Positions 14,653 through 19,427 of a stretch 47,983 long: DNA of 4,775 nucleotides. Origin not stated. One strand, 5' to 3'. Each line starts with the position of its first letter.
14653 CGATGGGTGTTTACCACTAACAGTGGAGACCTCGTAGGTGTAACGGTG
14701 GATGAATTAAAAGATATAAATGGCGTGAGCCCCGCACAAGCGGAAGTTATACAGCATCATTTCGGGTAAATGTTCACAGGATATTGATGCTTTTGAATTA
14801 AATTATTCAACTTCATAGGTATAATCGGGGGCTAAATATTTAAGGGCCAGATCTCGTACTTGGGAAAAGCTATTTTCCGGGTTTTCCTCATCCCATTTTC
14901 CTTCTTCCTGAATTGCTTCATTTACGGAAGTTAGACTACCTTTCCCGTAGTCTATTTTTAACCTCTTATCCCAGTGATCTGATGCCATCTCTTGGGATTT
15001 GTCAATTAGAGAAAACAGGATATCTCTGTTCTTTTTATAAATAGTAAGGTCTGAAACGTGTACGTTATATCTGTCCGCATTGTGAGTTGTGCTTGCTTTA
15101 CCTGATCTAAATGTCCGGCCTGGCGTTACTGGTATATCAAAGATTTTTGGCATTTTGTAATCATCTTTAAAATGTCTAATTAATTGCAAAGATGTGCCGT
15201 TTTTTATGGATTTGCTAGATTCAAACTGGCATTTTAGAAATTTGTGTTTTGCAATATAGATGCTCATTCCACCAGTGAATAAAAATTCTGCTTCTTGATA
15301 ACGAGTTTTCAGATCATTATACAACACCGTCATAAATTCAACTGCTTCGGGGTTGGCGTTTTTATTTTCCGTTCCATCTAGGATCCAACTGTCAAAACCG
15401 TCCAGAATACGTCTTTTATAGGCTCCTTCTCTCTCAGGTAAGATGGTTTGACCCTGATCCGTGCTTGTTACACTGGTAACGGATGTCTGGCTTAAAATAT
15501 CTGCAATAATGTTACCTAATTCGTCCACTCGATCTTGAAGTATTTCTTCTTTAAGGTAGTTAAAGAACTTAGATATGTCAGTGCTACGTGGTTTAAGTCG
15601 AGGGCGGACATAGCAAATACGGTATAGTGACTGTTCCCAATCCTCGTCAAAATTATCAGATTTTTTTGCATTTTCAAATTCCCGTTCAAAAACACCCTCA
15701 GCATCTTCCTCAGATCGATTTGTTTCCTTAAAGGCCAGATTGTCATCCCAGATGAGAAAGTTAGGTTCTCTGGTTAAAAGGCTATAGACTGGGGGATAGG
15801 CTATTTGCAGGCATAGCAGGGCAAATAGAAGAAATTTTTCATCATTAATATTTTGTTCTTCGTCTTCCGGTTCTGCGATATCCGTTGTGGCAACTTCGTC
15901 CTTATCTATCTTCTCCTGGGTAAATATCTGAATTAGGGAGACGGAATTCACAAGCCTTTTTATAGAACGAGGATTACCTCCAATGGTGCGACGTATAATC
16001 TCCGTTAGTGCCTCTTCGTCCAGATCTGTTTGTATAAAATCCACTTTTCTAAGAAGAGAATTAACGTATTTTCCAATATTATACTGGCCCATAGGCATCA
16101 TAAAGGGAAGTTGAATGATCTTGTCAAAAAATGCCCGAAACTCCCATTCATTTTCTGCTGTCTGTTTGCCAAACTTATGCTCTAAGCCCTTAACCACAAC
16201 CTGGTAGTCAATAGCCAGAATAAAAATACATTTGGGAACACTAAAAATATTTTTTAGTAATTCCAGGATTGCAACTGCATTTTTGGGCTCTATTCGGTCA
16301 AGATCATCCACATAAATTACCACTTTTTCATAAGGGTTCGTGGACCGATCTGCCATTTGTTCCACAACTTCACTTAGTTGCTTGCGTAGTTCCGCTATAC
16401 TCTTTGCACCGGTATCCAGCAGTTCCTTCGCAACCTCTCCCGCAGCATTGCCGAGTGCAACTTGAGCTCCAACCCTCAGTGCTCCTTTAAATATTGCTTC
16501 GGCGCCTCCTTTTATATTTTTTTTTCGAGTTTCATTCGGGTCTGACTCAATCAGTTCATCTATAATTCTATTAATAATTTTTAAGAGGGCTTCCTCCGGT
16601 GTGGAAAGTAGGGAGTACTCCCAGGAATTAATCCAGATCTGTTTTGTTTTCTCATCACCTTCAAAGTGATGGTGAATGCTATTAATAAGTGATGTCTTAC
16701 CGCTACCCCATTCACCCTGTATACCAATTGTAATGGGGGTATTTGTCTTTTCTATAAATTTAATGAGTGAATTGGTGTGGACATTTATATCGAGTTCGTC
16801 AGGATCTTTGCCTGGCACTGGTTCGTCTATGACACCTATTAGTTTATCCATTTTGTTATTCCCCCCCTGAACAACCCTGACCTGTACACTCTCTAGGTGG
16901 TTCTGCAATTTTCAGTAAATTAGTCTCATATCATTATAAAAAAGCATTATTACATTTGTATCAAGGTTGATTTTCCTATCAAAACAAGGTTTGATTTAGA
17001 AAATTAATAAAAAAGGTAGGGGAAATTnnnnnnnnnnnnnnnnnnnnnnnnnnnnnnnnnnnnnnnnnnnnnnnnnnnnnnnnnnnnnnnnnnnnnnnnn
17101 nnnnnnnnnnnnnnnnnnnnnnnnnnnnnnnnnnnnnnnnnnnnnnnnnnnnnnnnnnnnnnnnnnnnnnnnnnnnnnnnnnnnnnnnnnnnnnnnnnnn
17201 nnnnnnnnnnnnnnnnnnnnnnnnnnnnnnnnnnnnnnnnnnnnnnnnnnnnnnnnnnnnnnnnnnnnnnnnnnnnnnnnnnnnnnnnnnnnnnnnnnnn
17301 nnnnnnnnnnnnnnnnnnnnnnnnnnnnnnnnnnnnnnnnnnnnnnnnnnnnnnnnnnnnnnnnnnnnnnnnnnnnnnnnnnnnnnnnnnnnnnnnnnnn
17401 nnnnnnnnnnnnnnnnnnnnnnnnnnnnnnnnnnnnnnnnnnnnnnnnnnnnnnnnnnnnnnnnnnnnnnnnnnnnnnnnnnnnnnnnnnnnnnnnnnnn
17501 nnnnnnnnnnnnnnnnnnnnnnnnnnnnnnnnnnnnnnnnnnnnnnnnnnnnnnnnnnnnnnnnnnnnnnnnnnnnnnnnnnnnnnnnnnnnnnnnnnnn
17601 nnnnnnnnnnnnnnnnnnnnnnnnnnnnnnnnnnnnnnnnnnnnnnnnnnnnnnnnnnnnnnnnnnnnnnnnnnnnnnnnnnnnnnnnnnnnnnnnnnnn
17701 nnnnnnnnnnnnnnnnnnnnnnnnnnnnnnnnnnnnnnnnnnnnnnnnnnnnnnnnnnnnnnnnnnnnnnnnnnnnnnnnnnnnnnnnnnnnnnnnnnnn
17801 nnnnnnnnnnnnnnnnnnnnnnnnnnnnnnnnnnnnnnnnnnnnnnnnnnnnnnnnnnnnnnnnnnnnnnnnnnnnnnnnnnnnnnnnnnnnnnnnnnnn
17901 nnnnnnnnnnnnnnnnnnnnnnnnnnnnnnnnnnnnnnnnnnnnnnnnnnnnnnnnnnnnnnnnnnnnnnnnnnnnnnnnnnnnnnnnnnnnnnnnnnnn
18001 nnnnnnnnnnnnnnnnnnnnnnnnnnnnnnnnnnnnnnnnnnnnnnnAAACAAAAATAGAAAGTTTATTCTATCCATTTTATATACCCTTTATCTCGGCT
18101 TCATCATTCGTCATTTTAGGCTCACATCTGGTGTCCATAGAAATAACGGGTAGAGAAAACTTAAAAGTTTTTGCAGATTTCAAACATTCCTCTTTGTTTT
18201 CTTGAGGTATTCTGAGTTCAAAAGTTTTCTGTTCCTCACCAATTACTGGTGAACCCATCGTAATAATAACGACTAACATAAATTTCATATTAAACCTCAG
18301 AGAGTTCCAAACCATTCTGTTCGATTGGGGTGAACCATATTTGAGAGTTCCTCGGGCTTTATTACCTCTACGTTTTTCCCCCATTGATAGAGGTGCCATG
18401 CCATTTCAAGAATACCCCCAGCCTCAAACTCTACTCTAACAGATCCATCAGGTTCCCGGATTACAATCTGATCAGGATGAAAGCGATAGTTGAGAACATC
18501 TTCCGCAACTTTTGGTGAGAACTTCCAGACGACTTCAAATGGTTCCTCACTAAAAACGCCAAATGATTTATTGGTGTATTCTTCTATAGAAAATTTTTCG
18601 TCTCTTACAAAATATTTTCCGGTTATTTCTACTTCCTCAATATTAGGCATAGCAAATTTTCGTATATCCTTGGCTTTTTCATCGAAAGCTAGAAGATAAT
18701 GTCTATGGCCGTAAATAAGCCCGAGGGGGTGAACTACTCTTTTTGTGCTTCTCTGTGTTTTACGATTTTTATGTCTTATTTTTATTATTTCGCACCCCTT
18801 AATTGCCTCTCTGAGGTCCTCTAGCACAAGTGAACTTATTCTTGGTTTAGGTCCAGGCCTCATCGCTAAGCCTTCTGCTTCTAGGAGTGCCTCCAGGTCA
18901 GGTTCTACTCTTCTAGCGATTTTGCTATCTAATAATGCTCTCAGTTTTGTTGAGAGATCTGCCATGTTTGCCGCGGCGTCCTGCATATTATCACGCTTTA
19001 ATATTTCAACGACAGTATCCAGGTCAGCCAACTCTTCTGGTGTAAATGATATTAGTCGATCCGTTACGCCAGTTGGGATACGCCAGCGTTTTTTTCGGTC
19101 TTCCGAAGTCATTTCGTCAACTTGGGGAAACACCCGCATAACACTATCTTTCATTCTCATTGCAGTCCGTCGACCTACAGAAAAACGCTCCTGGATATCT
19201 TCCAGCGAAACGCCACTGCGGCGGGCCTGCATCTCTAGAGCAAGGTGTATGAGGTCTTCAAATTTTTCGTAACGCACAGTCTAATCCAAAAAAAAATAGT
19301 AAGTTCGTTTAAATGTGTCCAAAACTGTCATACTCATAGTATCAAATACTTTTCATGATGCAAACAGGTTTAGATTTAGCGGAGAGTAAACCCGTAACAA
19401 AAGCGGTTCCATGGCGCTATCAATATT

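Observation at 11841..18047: Two 'soluble KAP NTPase + coiled-coil multi-pass membrane protein' modules: a possible split form of transmembrane KAP (PifA/Tmn-type) defence NTPases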

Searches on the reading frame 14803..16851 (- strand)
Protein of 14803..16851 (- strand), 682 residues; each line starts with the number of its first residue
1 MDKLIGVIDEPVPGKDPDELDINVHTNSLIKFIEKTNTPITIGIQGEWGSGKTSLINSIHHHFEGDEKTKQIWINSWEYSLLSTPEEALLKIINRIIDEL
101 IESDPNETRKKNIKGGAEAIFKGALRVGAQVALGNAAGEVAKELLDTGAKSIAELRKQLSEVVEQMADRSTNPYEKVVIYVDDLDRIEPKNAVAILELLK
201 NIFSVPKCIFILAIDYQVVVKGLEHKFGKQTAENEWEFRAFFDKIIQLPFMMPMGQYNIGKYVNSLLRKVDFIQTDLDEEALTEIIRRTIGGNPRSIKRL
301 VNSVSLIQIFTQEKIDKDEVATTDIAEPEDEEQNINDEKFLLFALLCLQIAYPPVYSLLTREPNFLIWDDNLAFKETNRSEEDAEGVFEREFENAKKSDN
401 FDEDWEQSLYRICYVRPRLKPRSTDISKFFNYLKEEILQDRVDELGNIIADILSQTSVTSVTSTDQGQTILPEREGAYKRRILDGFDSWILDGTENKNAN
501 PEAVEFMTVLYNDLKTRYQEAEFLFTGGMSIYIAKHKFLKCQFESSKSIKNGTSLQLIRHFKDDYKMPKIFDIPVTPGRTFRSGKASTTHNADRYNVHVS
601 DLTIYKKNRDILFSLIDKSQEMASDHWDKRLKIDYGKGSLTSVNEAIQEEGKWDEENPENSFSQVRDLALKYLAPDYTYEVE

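Call 3: search_protein_families(library=pfam, proteins=[window:14803-16851:-], max_evalue=0.01)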
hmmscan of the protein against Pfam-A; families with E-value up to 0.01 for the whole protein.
window:14803-16851:- (682 aa): 5 families
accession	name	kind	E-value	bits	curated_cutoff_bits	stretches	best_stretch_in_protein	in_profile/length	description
PF07693.20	KAP_NTPase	-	2.1e-38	132.7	20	1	27-308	6-290/293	KAP family P-loop domain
PF13191.12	AAA_16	-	2.7e-07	31.7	32.6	1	44-201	29-158/167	AAA ATPase domain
PF24883.2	NPHP3_N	-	2.1e-05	25.2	24.8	0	141-207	91-154/164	Nephrocystin 3, N-terminal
PF13401.12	AAA_22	-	0.00037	21.2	27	1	44-205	10-113/130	AAA domain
PF01637.24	ATPase_2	-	0.00083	19.7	33.2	1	32-203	14-139/225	ATPase domain predominantly from Archaea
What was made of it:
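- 14803..16851 (-): KAP2: soluble KAP P-loop NTPase, 682 aa, with a roughly 210-aa C-terminal region that has no Pfam match. Pfam KAP_NTPase 2e-38 (call 3).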

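Call 4: search_protein_families(library=padloc, proteins=[window:14803-16851:-], max_evalue=0.01)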
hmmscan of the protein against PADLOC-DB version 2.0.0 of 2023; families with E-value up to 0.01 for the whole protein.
window:14803-16851:- (682 aa): 8 families
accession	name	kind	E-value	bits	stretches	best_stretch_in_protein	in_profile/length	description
PDLC02361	PifA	-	5.3e-33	112.6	1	9-307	8-316/720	PifA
PDLC04959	PDC-S20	-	1.4e-30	105.3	1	18-281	19-285/464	-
PDLC02209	QatA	-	2e-30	104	3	27-111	20-102/646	-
PDLC04958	PDC-S20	-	4.2e-22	77.1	1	28-317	17-321/458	-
PDLC04956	PDC-S20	-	7.2e-21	73.1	1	44-322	38-334/450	-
PDLC02210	QatA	-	1.3e-19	68.2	2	143-265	178-291/593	-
PDLC04957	PDC-S20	-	3.8e-16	57.6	1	28-316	19-322/446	-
PDLC02741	PbeC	-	0.0055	13.2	1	28-60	18-49/644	PbeC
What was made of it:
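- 14803..16851 (-): PADLOC PifA 5e-33 and PDC-S20 1e-30 (call 4).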

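Call 29: find_related_loci(query=A2, collection=genome_contigs, flank=5000)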
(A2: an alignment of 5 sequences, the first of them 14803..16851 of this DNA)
Query A2 (682 aa) in genome_contigs; peptide patterns used: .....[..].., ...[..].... (x = any residue, [..] = any of these).
501 stretches matched a pattern; 435 encode a relative of the query (tblastn E <= 1e-3); the best 80 are kept; 80 distinct loci.
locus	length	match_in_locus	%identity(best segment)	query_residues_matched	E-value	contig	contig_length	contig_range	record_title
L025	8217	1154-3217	59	9-681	0e+0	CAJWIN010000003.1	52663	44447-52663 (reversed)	MAG TPA_asm: uncultured Gammaproteobacteria bacterium isolate ERR599095_bin.30_MetaBAT_v2.12.1_MAG genome assembly, cont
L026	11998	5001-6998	58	1-681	0e+0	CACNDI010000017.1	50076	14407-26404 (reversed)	MAG: uncultured Alphaproteobacteria bacterium isolate AG-892-M03 genome assembly, contig: AG-892-M03_NODE_17, whole geno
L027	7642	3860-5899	54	1-681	0e+0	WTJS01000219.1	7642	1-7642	MAG: Alphaproteobacteria bacterium isolate PL36330bin_25 NODE_4842_length_7642_cov_5.648478, whole genome shotgun sequen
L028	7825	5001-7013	54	1-681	0e+0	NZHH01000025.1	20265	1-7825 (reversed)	MAG: Rickettsiales bacterium isolate MED652 20281, whole genome shotgun sequence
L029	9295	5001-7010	54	1-682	0e+0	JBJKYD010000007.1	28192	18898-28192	MAG: Gammaproteobacteria bacterium isolate LRMED-302 Gammaproteobacteria-LRMED-302-C7, whole genome shotgun sequence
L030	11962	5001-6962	49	2-677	0e+0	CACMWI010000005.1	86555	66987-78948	MAG: uncultured Alphaproteobacteria bacterium isolate AG-892-F10 genome assembly, contig: AG-892-F10_NODE_5, whole genom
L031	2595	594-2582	49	2-681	0e+0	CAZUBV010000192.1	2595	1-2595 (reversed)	MAG TPA_asm: uncultured Flavobacteriaceae bacterium isolate binchicken_co208_104 genome assembly, contig: NODE_57594_len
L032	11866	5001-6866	51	1-630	0e+0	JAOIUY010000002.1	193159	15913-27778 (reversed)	Pseudomonadales bacterium isolate AM-377-L22 AM-377-L22_NODE_2, whole genome shotgun sequence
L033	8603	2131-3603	63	6-496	0e+0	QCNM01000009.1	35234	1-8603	SAR116 cluster bacterium AG-426-A06 Ga0172101_1009, whole genome shotgun sequence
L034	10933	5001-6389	58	1-475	2e-177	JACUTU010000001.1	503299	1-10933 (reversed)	MAG: Sulfurospirillum sp. isolate Kmv13 NODE_1_length_503299_cov_259.428444, whole genome shotgun sequence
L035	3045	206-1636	57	5-485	2e-180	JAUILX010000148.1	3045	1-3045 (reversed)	MAG: Chlamydiia bacterium isolate Co_bin.61 NODE_192503_length_3045_cov_2.318026, whole genome shotgun sequence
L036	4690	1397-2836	57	2-479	2e-162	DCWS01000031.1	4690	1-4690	MAG TPA_asm: Desulfobacteraceae bacterium UBA2156 UBA2156_contig_84666, whole genome shotgun sequence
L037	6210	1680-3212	48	1-518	2e-156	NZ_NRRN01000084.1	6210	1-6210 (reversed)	Halorhodospira abdelmalekii strain DSM 2110 scaffold0084, whole genome shotgun sequence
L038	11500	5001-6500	47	1-506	4e-151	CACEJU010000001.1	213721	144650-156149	uncultured SAR86 cluster bacterium isolate AG-390-P05 genome assembly, contig: AG-390-P05_NODE_1, whole genome shotgun s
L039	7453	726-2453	44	4-571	6e-151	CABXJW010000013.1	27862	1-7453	MAG: uncultured Woeseiaceae bacterium isolate AG-319-E21 genome assembly, contig: AG-319-E21_NODE_13, whole genome shotg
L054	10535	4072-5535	42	5-467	6e-110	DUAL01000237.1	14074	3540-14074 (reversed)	MAG TPA_asm: Flavobacteriales bacterium isolate UWMA-0274 NODE_5698_length_14074_cov_0.326440, whole genome shotgun sequ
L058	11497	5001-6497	41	5-467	9e-107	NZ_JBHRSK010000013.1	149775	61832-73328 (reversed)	Acidimangrovimonas pyrenivorans strain KCTC 62192 soapdenovo_K_39_13, whole genome shotgun sequence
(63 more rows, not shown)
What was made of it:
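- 14803..16851 (-): 435 relatives found in the GTDB species-representative genome scan (call 29).
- That is far more than expected for a KAP clade that gave 435 matches across 185,579 species genomes (call 29).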

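Call 45: search_solved_structures(query=window:14803-16851:-, max_evalue=0.01)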
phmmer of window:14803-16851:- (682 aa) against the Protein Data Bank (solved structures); distinct sequences matched with E-value up to 0.01: 0.
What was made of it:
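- Tried and rejected: No hit (call 45).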

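Call 62: search_protein_families(library=ncbifam, proteins=[window:14803-16851:-], max_evalue=0.01)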
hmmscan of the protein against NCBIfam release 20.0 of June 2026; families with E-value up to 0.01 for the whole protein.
window:14803-16851:- (682 aa): 2 families
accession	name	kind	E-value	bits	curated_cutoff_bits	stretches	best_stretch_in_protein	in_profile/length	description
NF041923.1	QatA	equivalog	6e-32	111.1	600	2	27-123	20-111/628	Qat anti-phage system ATPase QatA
TIGR02928.1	TIGR02928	subfamily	0.0041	16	181.3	0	33-96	34-99/366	orc1/cdc6 family replication initiation protein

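Call 86: search_protein_families(library=pfam, alignment_id=A6, max_evalue=0.0001)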
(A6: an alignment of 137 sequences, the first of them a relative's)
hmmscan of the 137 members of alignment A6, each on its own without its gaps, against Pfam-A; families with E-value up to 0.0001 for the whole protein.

A. member 1, L025:719-1030:- (103 aa): 0 families

B. families by the number of members that match (of 137 scanned): 76 families (the first 25 are shown)
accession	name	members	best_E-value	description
PF22945.2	LEM-3_GIY-YIG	5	4.8e-16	LEM-3-like GIY-YIG domain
PF11074.14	DUF2779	4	8e-49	Domain of unknown function(DUF2779)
PF18491.7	SRA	4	3.8e-32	SET and RING associated domain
PF21598.3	PvuRts1I-like_N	4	3.9e-31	Restriction endonuclease PvuRts1 I-like, N-terminal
PF07382.16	HC2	4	1.7e-06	Histone H1-like nucleoprotein HC2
PF01470.22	Peptidase_C15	3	2.2e-49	Pyroglutamyl peptidase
PF03235.19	GmrSD_N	3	3.6e-36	GmrSD restriction endonuclease, N-terminal domain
PF14014.11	DUF4230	3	2.5e-29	Protein of unknown function (DUF4230)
PF13557.12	Phenol_MetA_deg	3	6e-10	Putative MetA-pathway of phenol degradation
PF14903.11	WG_beta_rep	2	8.2e-112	WG containing repeat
PF03600.22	CitMHS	2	3.2e-82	Citrate transporter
PF00939.25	Na_sulph_symp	2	2.3e-24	Sodium:sulfate symporter transmembrane region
PF00520.37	Ion_trans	2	5.6e-22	Ion transport protein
PF07510.16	GmrSD_C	2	6.8e-19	GmrSD restriction endonucleases, C-terminal domain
PF02080.26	TrkA_C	2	2.2e-10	TrkA-C domain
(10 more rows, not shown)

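Call 89: search_protein_families(library=pfam, proteins=[L028:4070-4987:+, L029:4190-4852:+, L030:4024-4992:+], max_evalue=0.01)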
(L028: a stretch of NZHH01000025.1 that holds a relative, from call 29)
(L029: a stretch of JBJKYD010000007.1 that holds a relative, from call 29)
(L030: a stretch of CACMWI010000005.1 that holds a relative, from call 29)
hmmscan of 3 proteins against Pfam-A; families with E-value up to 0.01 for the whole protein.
L028:4070-4987:+ (305 aa): 2 families
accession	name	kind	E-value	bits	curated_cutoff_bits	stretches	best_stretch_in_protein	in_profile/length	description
PF18491.7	SRA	-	1.2e-23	84.1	30.2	1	170-294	1-140/145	SET and RING associated domain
PF21598.3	PvuRts1I-like_N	-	4.2e-21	75.9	27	1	22-141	2-127/131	Restriction endonuclease PvuRts1 I-like, N-terminal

L029:4190-4852:+ (220 aa): 1 family
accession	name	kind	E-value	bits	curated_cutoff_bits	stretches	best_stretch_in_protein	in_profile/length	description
PF22945.2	LEM-3_GIY-YIG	-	1.2e-05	25.8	27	1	2-75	31-110/151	LEM-3-like GIY-YIG domain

L030:4024-4992:+ (322 aa): 2 families
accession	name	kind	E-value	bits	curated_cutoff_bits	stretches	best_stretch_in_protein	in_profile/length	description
PF25583.1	WCX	-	1.6e-06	28.8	23.9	1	242-308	2-65/76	WCX domain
PF08279.18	HTH_11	-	0.0011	19.2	25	1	16-41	9-34/55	HTH domain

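Call 99: search_protein_families(library=pfam, proteins=[L054:7613-9844:+, L054:2117-3952:-, L054:9896-10450:+], max_evalue=0.01)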
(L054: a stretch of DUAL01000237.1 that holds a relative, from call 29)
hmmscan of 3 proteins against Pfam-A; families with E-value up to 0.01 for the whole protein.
L054:7613-9844:+ (743 aa): 2 families
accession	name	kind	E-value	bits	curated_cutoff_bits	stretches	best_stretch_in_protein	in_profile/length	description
PF00069.31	Pkinase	-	1.7e-11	44.5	31.7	1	13-291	2-256/263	Protein kinase domain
PF07714.23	PK_Tyr_Ser-Thr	-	0.0011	18.7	23.1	1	13-226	2-209/258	Protein tyrosine and serine/threonine kinase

L054:2117-3952:- (611 aa): 4 families
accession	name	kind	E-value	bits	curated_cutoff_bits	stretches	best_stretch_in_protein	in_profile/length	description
PF03235.19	GmrSD_N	-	3.6e-36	125.6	33.2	1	11-246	2-198/199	GmrSD restriction endonuclease, N-terminal domain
PF07510.16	GmrSD_C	-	6.8e-19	68.6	23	1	442-594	5-137/138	GmrSD restriction endonucleases, C-terminal domain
PF20252.3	BIG2_C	-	0.0059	17.1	27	0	263-355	98-173/177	BIG2 C-terminal domain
PF07544.18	Med9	-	0.0073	16.8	26.9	0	92-121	6-35/80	RNA polymerase II transcription mediator complex subunit 9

L054:9896-10450:+ (184 aa): 1 family
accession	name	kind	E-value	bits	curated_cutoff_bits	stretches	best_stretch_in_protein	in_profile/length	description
PF11605.14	Vps36_ESCRT-II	-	0.0078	16.8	24.1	0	111-157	34-88/92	Vacuolar protein sorting protein 36 Vps36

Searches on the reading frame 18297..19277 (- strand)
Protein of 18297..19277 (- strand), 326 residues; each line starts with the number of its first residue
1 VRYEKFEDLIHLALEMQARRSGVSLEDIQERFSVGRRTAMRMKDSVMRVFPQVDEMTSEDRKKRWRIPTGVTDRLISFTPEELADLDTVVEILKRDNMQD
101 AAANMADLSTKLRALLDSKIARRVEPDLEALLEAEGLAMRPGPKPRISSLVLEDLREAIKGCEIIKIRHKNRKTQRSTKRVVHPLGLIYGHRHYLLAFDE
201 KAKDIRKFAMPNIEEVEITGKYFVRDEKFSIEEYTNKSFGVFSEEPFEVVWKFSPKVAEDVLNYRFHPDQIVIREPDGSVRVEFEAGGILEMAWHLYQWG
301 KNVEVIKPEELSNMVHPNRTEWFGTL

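Call 3: search_protein_families(library=pfam, proteins=[window:18297-19277:-], max_evalue=0.01)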
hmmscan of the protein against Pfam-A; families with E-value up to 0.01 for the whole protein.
window:18297-19277:- (326 aa): 2 families
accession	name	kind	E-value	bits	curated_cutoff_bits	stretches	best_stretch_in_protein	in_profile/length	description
PF25583.1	WCX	-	1.2e-12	48.4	23.9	1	246-315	2-68/76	WCX domain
PF13280.12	WYL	-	3.8e-12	46.5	21.8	1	151-218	2-70/70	WYL domain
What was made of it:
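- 18297..19277 (-): WYL/WCX transcription regulator, convergent with memB; possible regulator of the island. Pfam WYL 4e-12 and WCX 1e-12 (call 3).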

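Call 4: search_protein_families(library=padloc, proteins=[window:18297-19277:-], max_evalue=0.01)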
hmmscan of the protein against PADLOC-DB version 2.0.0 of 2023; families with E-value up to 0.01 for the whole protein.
window:18297-19277:- (326 aa): 5 families
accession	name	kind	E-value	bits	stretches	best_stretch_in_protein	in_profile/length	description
PDLC01457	WYL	-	2.6e-28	97.2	1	15-311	12-229/229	"CAS-I,CAS-II,CAS-III,CAS-IV,CAS-V,CAS-VI; associated_signaling"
PDLC01652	WYL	-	3.8e-27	93.6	1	150-315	18-154/162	"CAS-I,CAS-II,CAS-III,CAS-IV,CAS-V,CAS-VI; associated_signaling"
PDLC01766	Cas3c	-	1.8e-19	67.5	1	23-315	22-305/1009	-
PDLC01484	WYL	-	0.00088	16.5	0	162-203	224-266/437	"CAS-I,CAS-II,CAS-III,CAS-IV,CAS-V,CAS-VI; associated_signaling"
PDLC01510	WYL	-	0.00088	16.5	0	162-203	224-266/437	"CAS-I,CAS-II,CAS-III,CAS-IV,CAS-V,CAS-VI; associated_signaling"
